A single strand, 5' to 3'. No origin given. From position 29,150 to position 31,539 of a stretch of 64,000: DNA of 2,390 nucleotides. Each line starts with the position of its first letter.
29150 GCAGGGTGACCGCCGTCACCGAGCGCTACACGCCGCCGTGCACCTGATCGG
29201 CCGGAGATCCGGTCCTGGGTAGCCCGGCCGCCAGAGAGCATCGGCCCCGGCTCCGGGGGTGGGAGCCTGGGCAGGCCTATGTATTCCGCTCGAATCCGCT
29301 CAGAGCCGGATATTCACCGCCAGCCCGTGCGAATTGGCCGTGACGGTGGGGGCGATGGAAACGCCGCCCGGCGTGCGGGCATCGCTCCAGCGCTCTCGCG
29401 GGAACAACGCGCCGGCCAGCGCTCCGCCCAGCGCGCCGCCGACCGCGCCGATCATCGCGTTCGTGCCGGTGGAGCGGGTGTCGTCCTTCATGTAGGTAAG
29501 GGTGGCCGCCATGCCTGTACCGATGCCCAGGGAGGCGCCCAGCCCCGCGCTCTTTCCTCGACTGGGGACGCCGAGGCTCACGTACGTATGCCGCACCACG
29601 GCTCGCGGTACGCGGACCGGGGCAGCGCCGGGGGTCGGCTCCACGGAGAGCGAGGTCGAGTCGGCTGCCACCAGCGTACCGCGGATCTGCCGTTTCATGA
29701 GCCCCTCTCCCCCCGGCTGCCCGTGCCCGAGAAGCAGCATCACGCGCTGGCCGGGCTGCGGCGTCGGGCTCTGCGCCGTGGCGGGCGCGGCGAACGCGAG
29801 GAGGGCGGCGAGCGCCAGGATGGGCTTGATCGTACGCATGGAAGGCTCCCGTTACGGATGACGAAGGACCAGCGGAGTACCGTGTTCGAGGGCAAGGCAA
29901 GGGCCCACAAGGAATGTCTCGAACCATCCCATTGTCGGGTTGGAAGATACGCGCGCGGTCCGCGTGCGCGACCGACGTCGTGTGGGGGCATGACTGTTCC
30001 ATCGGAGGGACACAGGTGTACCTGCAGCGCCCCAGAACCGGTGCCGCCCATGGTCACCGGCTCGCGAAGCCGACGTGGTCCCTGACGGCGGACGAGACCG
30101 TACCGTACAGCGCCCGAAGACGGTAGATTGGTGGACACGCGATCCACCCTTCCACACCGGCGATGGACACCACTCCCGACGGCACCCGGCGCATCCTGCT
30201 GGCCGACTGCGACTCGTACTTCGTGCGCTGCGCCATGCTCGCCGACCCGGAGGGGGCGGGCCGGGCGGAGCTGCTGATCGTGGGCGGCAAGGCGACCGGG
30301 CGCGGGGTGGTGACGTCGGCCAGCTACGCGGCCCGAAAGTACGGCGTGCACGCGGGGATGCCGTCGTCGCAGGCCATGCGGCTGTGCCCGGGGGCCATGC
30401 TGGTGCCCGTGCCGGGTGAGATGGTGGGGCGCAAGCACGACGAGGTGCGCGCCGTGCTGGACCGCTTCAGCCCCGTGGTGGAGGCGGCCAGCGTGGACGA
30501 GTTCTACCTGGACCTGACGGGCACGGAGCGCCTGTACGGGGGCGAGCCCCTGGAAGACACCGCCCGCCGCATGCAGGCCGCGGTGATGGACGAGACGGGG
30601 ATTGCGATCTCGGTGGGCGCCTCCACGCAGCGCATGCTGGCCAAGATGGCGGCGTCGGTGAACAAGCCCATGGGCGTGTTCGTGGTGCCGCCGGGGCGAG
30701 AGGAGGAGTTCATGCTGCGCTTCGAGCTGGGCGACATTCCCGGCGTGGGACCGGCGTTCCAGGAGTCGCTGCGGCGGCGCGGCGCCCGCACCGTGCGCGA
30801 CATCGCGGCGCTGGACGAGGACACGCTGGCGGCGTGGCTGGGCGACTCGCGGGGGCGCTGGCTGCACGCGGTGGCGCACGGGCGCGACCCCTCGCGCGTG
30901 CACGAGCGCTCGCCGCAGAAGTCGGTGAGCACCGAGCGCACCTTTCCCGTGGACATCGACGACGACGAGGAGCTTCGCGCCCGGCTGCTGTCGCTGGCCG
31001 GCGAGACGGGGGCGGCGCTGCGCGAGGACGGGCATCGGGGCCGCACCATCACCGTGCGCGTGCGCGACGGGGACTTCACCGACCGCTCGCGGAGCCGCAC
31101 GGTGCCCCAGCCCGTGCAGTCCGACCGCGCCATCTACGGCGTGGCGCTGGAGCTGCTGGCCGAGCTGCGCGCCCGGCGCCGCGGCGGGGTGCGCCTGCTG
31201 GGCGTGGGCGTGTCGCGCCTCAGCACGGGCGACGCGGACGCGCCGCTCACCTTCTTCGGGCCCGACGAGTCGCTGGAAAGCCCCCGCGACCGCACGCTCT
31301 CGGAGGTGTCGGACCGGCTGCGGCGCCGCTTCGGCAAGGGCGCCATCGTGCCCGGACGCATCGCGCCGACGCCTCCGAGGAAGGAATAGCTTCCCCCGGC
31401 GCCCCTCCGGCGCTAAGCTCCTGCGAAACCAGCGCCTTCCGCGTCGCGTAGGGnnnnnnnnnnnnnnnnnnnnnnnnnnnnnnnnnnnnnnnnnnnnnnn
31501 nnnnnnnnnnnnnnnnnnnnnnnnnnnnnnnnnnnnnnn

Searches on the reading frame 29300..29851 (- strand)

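Call 13: search_protein_families(library=pfam, proteins=[window:29300-29851:-])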
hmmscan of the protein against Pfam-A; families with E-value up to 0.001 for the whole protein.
window:29300-29851:- (183 aa): 1 family
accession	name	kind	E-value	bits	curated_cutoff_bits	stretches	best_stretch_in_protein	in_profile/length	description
PF13441.11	Gly-zipper_YMGG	-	0.00012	22.1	28.9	1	99-148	4-44/45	YMGG-like Gly-zipper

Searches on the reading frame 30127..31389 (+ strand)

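Call 13: search_protein_families(library=pfam, proteins=[window:30127-31389:+])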
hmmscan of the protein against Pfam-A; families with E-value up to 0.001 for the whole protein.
window:30127-31389:+ (420 aa): 4 families
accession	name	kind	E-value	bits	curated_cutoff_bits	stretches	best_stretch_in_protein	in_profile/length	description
PF00817.25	IMS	-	7e-38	130.3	23.2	1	27-176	2-147/148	impB/mucB/samB family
PF11799.13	IMS_C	-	4e-28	98.4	20.7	1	265-367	2-101/109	impB/mucB/samB family C-terminal domain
PF21999.2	IMS_HHH_1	-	1.6e-06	28.9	27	1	203-254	2-53/53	DNA polymerase-iota, thumb domain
PF14520.12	HHH_5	-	0.00011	23.1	27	1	200-236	3-39/57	Helix-hairpin-helix domain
